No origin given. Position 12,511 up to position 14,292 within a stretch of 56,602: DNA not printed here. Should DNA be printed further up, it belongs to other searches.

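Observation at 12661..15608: Translationally coupled pair of HAL/PAL-fold lyase paralogues that both lack the MIO-forming Ala-Ser-Gly triad (possible heteromeric MIO-less lyase)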

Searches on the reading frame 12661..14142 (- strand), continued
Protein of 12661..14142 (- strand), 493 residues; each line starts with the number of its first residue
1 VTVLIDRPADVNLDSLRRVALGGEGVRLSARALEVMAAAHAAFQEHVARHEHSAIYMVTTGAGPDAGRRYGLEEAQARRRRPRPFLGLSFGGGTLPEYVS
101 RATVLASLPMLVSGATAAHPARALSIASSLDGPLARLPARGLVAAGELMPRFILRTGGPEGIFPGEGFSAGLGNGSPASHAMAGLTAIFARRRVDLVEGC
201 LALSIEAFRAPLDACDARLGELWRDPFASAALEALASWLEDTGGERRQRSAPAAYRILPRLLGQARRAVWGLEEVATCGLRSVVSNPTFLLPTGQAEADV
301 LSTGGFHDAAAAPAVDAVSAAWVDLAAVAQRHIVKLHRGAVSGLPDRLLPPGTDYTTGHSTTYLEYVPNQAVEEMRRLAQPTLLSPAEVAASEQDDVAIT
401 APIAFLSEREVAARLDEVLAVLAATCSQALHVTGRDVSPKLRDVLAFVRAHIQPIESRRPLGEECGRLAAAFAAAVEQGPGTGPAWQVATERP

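Call 15: find_encoding_contigs(protein=P0008, flank=10000, max_places=2)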
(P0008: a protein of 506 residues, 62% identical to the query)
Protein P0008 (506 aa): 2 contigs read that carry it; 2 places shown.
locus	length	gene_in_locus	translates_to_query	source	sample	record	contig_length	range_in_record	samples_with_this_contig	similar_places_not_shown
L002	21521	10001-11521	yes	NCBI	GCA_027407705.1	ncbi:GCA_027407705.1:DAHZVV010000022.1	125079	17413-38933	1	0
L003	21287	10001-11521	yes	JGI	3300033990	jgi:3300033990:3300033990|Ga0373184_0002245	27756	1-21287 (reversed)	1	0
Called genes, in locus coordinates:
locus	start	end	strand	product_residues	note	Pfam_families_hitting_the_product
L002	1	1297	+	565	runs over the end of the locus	PF01268:FTHFS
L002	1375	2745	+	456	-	PF01979:Amidohydro_1, PF07969:Amidohydro_3 (faint)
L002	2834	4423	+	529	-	PF17391:Urocanase_N, PF01175:Urocanase, PF17392:Urocanase_C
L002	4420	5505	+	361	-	PF06032:S-Me-THD_N, PF20906:S-Me-THD_C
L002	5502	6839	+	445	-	PF04389:Peptidase_M28 (weak), PF01546:Peptidase_M20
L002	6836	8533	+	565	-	PF00221:Lyase_aromatic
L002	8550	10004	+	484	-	PF00221:Lyase_aromatic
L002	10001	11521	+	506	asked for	PF00221:Lyase_aromatic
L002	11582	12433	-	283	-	PF00892:EamA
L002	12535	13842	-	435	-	PF07992:Pyr_redox_2 (faint), PF00070:Pyr_redox (faint), PF00890:FAD_binding_2 (weak), PF01134:GIDA (faint), PF01266:DAO, PF01494:FAD_binding_3 (weak), PF01593:Amino_oxidase (faint), PF13450:NAD_binding_8 (weak), +2 more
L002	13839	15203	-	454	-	PF07969:Amidohydro_3 (weak), PF01979:Amidohydro_1, PF07969:Amidohydro_3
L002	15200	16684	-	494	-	PF00221:Lyase_aromatic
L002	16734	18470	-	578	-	PF00496:SBP_bac_5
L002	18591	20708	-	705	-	PF00005:ABC_tran, PF02463:SMC_N (faint), PF13191:AAA_16 (faint), PF13401:AAA_22 (faint), PF13304:AAA_21 (weak), PF08352:oligo_HPY, PF00005:ABC_tran, PF08352:oligo_HPY, +1 more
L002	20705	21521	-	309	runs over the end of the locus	PF12911:OppC_N (weak), PF00528:BPD_transp_1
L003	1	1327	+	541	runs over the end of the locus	PF01268:FTHFS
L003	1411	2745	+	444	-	PF01979:Amidohydro_1, PF07969:Amidohydro_3 (faint)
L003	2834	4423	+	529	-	PF17391:Urocanase_N, PF01175:Urocanase, PF17392:Urocanase_C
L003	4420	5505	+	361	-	PF06032:S-Me-THD_N, PF20906:S-Me-THD_C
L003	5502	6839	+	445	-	PF04389:Peptidase_M28 (weak), PF01546:Peptidase_M20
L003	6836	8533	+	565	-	PF00221:Lyase_aromatic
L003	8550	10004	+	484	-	PF00221:Lyase_aromatic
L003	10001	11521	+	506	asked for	PF00221:Lyase_aromatic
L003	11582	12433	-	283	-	PF00892:EamA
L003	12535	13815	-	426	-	PF00070:Pyr_redox (faint), PF00890:FAD_binding_2 (weak), PF01134:GIDA (faint), PF01266:DAO, PF01494:FAD_binding_3 (weak), PF03486:HI0933_like (faint), PF07992:Pyr_redox_2 (faint), PF13450:NAD_binding_8 (weak), +2 more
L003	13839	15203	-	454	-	PF07969:Amidohydro_3 (weak), PF01979:Amidohydro_1, PF07969:Amidohydro_3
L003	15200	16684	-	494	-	PF00221:Lyase_aromatic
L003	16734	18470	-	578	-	PF00496:SBP_bac_5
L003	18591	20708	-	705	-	PF00005:ABC_tran, PF02463:SMC_N (faint), PF13191:AAA_16 (faint), PF13401:AAA_22 (faint), PF13304:AAA_21 (weak), PF08352:oligo_HPY, PF00005:ABC_tran, PF08352:oligo_HPY, +1 more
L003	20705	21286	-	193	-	?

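Call 16: find_encoding_contigs(protein=P0039, flank=10000, max_places=2)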
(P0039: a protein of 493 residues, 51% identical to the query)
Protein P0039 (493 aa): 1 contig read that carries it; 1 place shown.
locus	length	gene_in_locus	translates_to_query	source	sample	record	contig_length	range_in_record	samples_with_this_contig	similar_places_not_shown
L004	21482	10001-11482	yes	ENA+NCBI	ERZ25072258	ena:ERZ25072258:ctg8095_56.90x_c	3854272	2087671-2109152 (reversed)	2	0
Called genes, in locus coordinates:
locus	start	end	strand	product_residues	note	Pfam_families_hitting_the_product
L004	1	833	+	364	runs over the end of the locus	PF14226:DIOX_N, PF03171:2OG-FeII_Oxy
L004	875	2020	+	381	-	PF01321:Creatinase_N, PF00557:Peptidase_M24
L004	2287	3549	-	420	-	PF04326:SLFN_AlbA_2, PF13749:HATPase_c_4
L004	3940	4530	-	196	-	PF00293:NUDIX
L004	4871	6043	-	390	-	PF01321:Creatinase_N, PF00557:Peptidase_M24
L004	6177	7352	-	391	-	PF01321:Creatinase_N, PF00557:Peptidase_M24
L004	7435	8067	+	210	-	PF00702:Hydrolase, PF13419:HAD_2 (weak)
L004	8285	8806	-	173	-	PF09523:DUF2390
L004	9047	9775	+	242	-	PF00753:Lactamase_B, PF19583:ODP (faint)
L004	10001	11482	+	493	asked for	PF00221:Lyase_aromatic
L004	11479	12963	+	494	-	PF00221:Lyase_aromatic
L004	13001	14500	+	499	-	PF00884:Sulfatase, PF01663:Phosphodiest, PF16347:SGSH_C, PF12411:Choline_sulf_C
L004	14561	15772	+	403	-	PF05977:MFS_3, PF07690:MFS_1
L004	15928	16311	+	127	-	PF01042:Ribonuc_L-PSP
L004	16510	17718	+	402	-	PF01321:Creatinase_N, PF00557:Peptidase_M24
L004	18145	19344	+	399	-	PF02771:Acyl-CoA_dh_N, PF02770:Acyl-CoA_dh_M, PF00441:Acyl-CoA_dh_1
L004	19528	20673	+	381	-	PF02771:Acyl-CoA_dh_N, PF02770:Acyl-CoA_dh_M, PF00441:Acyl-CoA_dh_1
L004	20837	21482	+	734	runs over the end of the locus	PF20254:DMFA2_C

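Call 30: find_related_loci(query=A3, collection=genome_contigs, flank=10000)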
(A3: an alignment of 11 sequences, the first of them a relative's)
Query A3 (493 aa) in genome_contigs; peptide patterns used: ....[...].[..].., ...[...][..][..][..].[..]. (x = any residue, [..] = any of these).
80 stretches matched a pattern; 52 encode a relative of the query (tblastn E <= 1e-3); 51 distinct loci.
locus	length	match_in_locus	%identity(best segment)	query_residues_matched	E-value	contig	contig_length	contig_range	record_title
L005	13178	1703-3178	62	1-479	9e-172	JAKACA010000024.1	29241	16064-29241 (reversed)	MAG: Actinomycetes bacterium isolate WH2.bin64 NODE_2505_length_29241_cov_2.038401, whole genome shotgun sequence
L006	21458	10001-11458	51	1-484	6e-121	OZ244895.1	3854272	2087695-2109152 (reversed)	MAG: Gammaproteobacteria bacterium isolate 2a8f59a4-eafa-43e2-be5e-6ec9451ba83a genome assembly, chromosome: 1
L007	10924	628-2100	51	1-489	2e-113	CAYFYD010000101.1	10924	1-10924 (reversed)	MAG TPA_asm: uncultured Ectothiorhodospiraceae bacterium isolate ERP110561_co1_72 genome assembly, contig: NODE_3815_len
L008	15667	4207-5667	52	1-484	5e-113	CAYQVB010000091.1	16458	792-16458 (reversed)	MAG TPA_asm: uncultured Ectothiorhodospiraceae bacterium isolate SRP338948_co1_143 genome assembly, contig: k141_354430,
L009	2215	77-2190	60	1-479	2e-103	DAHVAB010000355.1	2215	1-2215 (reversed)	MAG TPA_asm: Solirubrobacterales bacterium isolate clean1692 NODE_355_length_2215_cov_1.955098, whole genome shotgun seq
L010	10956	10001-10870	60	1-291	2e-98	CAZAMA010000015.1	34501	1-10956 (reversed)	MAG TPA_asm: uncultured Acidimicrobiaceae bacterium isolate SRP226684_co1_16 genome assembly, contig: NODE_724_length_34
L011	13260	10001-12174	43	1-481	6e-96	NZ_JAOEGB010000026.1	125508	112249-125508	Planotetraspora sp. A-T 1434 26, whole genome shotgun sequence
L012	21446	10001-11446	50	1-482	1e-105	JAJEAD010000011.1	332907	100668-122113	MAG: Gammaproteobacteria bacterium isolate jk18x7bins.3 k141_982967, whole genome shotgun sequence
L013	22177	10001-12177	43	1-481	4e-95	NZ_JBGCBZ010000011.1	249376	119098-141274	Planotetraspora sp. GP83 Ga0558621_11, whole genome shotgun sequence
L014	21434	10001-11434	47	1-479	2e-117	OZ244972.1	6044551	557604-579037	MAG: Rhodospirillales bacterium isolate 53a8b895-f9c6-4de1-8451-65e20c47fd72 genome assembly, chromosome: 1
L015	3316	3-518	73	308-479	4e-78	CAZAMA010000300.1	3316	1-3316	MAG TPA_asm: uncultured Acidimicrobiaceae bacterium isolate SRP226684_co1_16 genome assembly, contig: NODE_24532_length_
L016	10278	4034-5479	41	1-481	6e-76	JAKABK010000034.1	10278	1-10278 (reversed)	MAG: Actinomycetes bacterium isolate WH2.bin155 NODE_12071_length_10278_cov_1.142843, whole genome shotgun sequence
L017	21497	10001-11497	38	1-492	1e-75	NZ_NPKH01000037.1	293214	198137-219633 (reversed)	Mesorhizobium wenxiniae strain WYCCWR 10195 scaffold16, whole genome shotgun sequence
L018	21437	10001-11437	37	1-476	6e-75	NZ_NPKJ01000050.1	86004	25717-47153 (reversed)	Mesorhizobium temperatum strain SDW018 scaffold21, whole genome shotgun sequence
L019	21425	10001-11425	42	1-469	1e-74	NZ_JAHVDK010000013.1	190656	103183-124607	Inquilinus limosus strain SA128 Indigo76_contig_13, whole genome shotgun sequence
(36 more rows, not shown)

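Call 36: find_encoding_contigs(protein=P0066, flank=10000, max_places=1)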
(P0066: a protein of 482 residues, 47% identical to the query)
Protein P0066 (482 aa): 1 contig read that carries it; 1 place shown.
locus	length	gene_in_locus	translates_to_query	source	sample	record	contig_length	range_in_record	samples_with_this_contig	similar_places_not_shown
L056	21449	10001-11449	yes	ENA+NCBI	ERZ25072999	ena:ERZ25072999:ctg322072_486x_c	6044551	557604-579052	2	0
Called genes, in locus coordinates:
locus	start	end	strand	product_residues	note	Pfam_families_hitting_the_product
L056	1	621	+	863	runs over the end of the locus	PF03176:MMPL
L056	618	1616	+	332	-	PF03706:LPG_synthase_TM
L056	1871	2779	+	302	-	PF01522:Polysacc_deac_1, PF10096:DUF2334 (weak)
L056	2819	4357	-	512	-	PF22039:HUTI_composite_bact, PF01979:Amidohydro_1, PF07969:Amidohydro_3 (weak)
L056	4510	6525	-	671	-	PF05448:AXE1 (weak), PF02129:Peptidase_S15, PF00326:Peptidase_S9 (faint), PF00561:Abhydrolase_1, PF12146:Hydrolase_4 (weak), PF08530:PepX_C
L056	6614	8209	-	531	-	PF00496:SBP_bac_5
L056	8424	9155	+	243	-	PF13560:HTH_31, PF01381:HTH_3, PF12844:HTH_19, PF13443:HTH_26, PF07883:Cupin_2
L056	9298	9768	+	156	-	-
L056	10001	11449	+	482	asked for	PF00221:Lyase_aromatic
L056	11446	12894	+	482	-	PF00221:Lyase_aromatic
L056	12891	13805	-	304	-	PF00892:EamA, PF03151:TPT (weak), PF00892:EamA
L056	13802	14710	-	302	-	PF00892:EamA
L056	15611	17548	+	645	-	PF08298:AAA_PrkA, PF06798:PrkA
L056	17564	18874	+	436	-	PF04285:DUF444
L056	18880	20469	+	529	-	PF04293:SpoVR, PF24755:SpoVR_C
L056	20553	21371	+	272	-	PF03447:NAD_binding_3, PF01958:Asp_DH_C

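Call 37: find_encoding_contigs(protein=P0028, flank=10000, max_places=1)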
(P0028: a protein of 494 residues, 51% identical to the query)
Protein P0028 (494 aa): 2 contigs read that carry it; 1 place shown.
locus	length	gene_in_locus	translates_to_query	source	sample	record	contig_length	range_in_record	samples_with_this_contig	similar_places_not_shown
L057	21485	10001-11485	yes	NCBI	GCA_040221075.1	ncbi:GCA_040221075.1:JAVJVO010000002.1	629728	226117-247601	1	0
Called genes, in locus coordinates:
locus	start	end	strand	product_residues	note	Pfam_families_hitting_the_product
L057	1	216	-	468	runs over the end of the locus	PF00355:Rieske, PF19301:LigXa_C (faint)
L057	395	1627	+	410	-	PF13439:Glyco_transf_4 (weak), PF13579:Glyco_trans_4_4, PF13692:Glyco_trans_1_4 (weak)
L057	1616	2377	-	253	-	PF05050:Methyltransf_21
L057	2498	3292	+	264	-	PF01507:PAPS_reduct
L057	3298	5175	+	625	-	PF00009:GTP_EFTU, PF03193:RsgA_GTPase (faint), PF13401:AAA_22 (faint), PF01926:MMR_HSR1 (weak), PF22594:GTP-eEF1A_C, PF01583:APS_kinase, PF01656:CbiA (weak), PF13671:AAA_33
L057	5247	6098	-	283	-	-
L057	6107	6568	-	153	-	PF20605:Antitox_RHH (faint)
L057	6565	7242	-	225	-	PF01656:CbiA, PF07015:VirC1, PF09140:MipZ (faint), PF10609:ParA (faint), PF13614:AAA_31 (weak)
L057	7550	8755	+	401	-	PF07690:MFS_1, PF00083:Sugar_tr (weak), PF13347:MFS_2 (faint)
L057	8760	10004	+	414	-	PF06609:TRI12, PF07690:MFS_1, PF00083:Sugar_tr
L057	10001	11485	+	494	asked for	PF00221:Lyase_aromatic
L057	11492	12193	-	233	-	PF03737:RraA-like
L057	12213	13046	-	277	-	PF00378:ECH_1, PF16113:ECH_2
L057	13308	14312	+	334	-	PF00487:FA_desaturase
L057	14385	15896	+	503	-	PF00221:Lyase_aromatic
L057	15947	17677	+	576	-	PF00920:ILVD_EDD_N, PF24877:ILV_EDD_C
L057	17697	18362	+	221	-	PF03737:RraA-like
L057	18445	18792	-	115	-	PF01042:Ribonuc_L-PSP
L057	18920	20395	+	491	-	PF01979:Amidohydro_1, PF07969:Amidohydro_3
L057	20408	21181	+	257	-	PF23441:SDR (weak), PF00106:adh_short, PF08659:KR, PF13561:adh_short_C2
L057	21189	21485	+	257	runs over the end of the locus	PF23441:SDR (weak), PF00106:adh_short, PF08659:KR, PF13561:adh_short_C2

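Call 38: find_encoding_contigs(protein=P0036, flank=10000, max_places=1)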
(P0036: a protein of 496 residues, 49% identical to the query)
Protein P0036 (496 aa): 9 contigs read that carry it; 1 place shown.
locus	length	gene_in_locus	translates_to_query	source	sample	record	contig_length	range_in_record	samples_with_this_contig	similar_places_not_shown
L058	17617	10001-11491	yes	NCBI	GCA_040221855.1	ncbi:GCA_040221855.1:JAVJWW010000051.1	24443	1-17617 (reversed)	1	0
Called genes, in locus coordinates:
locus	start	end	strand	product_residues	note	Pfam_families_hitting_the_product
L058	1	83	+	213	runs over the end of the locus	-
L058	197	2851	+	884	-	PF00133:tRNA-synt_1, PF01406:tRNA-synt_1e (faint), PF09334:tRNA-synt_1g, PF13603:tRNA-synt_1_2, PF00133:tRNA-synt_1 (weak), PF08264:Anticodon_1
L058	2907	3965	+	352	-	-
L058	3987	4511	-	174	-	-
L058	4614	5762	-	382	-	-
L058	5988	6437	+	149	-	PF00903:Glyoxalase, PF13669:Glyoxalase_4 (faint), PF18029:Glyoxalase_6 (weak)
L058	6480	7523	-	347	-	PF00389:2-Hacid_dh, PF02826:2-Hacid_dh_C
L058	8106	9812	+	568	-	PF00496:SBP_bac_5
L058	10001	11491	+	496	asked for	PF00221:Lyase_aromatic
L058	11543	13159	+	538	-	PF00221:Lyase_aromatic, PF07382:HC2 (weak)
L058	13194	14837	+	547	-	PF00221:Lyase_aromatic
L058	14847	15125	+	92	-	-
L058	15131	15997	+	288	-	PF08239:SH3_3 (faint), PF18348:SH3_16, PF00877:NLPC_P60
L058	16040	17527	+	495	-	PF00221:Lyase_aromatic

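Call 40: find_encoding_contigs(protein=P0084, flank=8000, max_places=1)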
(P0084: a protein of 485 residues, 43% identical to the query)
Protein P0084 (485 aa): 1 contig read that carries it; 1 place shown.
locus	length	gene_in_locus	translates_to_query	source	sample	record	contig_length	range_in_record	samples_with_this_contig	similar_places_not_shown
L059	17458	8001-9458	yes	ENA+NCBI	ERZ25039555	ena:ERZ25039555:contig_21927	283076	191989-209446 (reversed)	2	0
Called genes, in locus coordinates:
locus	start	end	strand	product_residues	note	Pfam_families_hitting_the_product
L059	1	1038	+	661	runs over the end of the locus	PF00575:S1, PF21710:Spt6_S1 (faint), PF00575:S1, PF23459:S1_RRP5, PF01121:CoaE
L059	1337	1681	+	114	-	PF01464:SLT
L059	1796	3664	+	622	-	PF17757:UvrB_inter, PF27431:UvrB_3rd, PF00271:Helicase_C, PF12344:UvrB, PF02151:UVR (weak)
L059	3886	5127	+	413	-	PF03372:Exo_endo_phos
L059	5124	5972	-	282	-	PF00149:Metallophos, PF12850:Metallophos_2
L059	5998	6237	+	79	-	-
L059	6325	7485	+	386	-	PF07907:YibE_F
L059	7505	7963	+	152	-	PF03703:bPH_2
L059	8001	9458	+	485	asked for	PF00221:Lyase_aromatic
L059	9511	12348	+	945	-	PF00005:ABC_tran (faint), PF02463:SMC_N (faint), PF03193:RsgA_GTPase (faint), PF13191:AAA_16 (faint), PF13238:AAA_18 (faint), PF13401:AAA_22 (faint), PF17760:UvrA_inter, PF17755:UvrA_DNA-bind, +3 more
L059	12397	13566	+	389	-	PF00999:Na_H_Exchanger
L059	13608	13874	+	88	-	-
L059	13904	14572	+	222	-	PF04893:Yip1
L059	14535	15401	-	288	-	PF02548:Pantoate_transf, PF13714:PEP_mutase (weak)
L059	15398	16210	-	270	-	PF02569:Pantoate_ligase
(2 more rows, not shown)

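Call 41: find_encoding_contigs(protein=P0109, flank=8000, max_places=1)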
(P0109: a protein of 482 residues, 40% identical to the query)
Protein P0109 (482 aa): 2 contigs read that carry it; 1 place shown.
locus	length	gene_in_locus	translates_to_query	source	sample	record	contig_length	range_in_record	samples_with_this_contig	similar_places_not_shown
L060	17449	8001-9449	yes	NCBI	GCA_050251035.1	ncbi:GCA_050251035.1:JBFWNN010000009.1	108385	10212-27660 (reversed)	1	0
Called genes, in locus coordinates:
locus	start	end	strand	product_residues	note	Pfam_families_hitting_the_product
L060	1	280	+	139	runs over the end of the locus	PF01989:AcnX_swivel_put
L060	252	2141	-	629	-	PF00535:Glycos_transf_2 (weak), PF13506:Glyco_transf_21 (weak), PF13632:Glyco_trans_2_3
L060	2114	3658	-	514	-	PF04349:MdoG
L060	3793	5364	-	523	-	PF00171:Aldedh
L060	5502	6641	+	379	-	PF01594:AI-2E_transport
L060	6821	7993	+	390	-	PF00155:Aminotran_1_2, PF01053:Cys_Met_Meta_PP (weak), PF01041:DegT_DnrJ_EryC1 (weak)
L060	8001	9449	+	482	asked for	PF00221:Lyase_aromatic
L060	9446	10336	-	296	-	PF01636:APH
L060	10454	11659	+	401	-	PF13347:MFS_2 (faint), PF07690:MFS_1, PF00083:Sugar_tr, PF07690:MFS_1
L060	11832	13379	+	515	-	PF01928:CYTH, PF05235:CHAD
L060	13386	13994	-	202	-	PF04268:SoxG, PF01571:GCV_T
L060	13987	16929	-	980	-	PF13510:Fer2_4, PF00890:FAD_binding_2, PF03486:HI0933_like (weak), PF07992:Pyr_redox_2, PF12831:FAD_oxidored, PF17806:SO_alpha_A3, PF01571:GCV_T, PF08669:GCV_T_C, +1 more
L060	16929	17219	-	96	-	PF04267:SoxD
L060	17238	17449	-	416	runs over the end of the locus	PF01266:DAO, PF01946:Thi4 (faint)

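Call 42: find_encoding_contigs(protein=P0090, flank=8000, max_places=1)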
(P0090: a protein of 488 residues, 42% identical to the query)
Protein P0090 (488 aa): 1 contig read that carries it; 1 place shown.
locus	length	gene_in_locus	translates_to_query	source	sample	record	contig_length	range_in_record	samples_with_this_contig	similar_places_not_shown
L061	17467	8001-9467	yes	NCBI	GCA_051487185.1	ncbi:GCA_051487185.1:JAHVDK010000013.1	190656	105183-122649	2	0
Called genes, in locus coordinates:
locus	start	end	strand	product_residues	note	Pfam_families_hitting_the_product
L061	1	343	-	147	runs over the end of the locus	PF00293:NUDIX, PF14815:NUDIX_4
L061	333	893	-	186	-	PF13302:Acetyltransf_3, PF00583:Acetyltransf_1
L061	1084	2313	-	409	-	PF01960:ArgJ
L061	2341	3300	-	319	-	PF13145:Rotamase_2, PF00639:Rotamase, PF13616:Rotamase_3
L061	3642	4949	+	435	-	PF13449:Phytase-like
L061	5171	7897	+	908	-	PF07517:SecA_DEAD, PF00270:DEAD (weak), PF01043:SecA_PP_bind, PF21090:P-loop_SecA, PF07516:SecA_SW, PF02810:SEC-C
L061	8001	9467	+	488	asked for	PF00221:Lyase_aromatic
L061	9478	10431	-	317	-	PF03255:ACCA, PF01039:Carboxyl_trans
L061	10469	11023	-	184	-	PF13527:Acetyltransf_9, PF00583:Acetyltransf_1, PF13508:Acetyltransf_7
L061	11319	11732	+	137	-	PF04138:GtrA_DPMS_TM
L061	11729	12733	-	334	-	PF02899:Phage_int_SAM_1, PF13495:Phage_int_SAM_4 (weak), PF00589:Phage_integrase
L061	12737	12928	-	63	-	-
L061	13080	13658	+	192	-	PF13238:AAA_18 (weak), PF01202:SKI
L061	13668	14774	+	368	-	PF00465:Fe-ADH, PF13685:Fe-ADH_2, PF01761:DHQ_synthase, PF24621:DHQS_C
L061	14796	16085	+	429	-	PF01595:CNNM, PF00571:CBS, PF03471:CorC_HlyC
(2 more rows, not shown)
